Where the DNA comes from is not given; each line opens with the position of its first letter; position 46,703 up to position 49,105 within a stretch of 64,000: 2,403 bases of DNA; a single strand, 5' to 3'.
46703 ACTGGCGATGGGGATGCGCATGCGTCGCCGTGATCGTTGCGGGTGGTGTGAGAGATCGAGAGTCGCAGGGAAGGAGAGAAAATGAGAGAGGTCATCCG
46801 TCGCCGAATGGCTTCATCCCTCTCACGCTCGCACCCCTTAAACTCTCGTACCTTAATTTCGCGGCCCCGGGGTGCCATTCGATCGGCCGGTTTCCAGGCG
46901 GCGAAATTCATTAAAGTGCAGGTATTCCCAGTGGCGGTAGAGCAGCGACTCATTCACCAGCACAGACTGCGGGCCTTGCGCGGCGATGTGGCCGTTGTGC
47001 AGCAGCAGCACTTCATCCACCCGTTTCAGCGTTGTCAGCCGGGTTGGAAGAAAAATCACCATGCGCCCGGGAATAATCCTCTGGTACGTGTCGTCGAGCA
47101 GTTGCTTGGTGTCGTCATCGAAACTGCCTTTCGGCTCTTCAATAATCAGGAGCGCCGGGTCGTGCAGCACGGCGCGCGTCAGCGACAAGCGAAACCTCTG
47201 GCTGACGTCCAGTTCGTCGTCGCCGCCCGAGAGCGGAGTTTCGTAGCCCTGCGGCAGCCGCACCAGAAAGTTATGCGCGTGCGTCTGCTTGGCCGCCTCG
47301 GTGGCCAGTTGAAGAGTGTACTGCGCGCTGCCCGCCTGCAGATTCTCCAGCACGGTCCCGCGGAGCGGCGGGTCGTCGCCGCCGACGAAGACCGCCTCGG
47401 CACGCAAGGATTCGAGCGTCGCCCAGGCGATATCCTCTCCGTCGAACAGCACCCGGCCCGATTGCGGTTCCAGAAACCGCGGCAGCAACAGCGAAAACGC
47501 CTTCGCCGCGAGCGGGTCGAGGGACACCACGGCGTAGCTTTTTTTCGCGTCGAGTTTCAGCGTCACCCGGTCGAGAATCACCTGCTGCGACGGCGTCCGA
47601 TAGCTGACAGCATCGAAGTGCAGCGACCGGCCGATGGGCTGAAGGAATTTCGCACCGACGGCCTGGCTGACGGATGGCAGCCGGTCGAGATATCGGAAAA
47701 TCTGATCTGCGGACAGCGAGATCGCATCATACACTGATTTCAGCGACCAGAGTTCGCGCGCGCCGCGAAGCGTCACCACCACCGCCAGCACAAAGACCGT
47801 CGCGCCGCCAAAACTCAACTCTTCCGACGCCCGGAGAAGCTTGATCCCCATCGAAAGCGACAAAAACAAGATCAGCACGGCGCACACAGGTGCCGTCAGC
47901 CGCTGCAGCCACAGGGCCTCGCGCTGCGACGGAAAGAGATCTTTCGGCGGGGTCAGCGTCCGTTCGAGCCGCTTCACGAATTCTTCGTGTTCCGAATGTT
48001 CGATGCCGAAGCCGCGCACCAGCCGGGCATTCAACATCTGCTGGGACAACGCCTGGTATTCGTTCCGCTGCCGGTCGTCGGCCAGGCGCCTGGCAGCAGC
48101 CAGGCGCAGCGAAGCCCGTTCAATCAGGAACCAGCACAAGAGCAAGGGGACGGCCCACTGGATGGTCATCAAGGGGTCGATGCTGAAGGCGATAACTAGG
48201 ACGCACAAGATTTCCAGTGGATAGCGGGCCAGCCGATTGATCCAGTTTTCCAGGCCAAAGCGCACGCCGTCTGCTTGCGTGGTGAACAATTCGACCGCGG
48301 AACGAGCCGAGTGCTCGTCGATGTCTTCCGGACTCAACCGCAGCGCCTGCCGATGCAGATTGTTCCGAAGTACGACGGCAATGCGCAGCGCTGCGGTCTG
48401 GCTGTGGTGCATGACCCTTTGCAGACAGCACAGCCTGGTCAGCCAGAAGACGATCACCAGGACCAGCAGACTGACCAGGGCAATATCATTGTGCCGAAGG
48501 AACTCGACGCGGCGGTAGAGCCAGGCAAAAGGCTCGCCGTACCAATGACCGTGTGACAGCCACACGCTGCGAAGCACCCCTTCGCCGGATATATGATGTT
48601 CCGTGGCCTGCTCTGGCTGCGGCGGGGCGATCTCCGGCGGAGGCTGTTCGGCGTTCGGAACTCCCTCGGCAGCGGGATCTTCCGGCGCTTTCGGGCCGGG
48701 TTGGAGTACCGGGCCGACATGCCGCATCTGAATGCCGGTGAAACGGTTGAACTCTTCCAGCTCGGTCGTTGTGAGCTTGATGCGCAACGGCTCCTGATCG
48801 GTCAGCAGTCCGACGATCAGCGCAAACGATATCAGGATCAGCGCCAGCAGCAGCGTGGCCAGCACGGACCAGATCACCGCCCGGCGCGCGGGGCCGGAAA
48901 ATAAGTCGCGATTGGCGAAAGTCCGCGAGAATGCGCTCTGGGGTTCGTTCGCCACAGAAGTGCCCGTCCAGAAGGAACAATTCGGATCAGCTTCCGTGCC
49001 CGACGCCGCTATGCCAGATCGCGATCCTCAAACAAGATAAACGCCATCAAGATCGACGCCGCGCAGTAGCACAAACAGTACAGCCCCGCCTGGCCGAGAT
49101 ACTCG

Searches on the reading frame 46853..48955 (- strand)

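Call 82: search_protein_families(library=pfam, proteins=[window:46853-48955:-], max_evalue=0.00001)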
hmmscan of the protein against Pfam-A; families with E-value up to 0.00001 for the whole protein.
window:46853-48955:- (700 aa): 2 families
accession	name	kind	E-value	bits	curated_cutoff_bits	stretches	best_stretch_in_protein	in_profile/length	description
PF00664.28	ABC_membrane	-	6e-11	43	28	1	157-392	37-267/274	ABC transporter transmembrane region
PF00005.33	ABC_tran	-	3.2e-06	28.2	25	1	491-608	31-135/137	ABC transporter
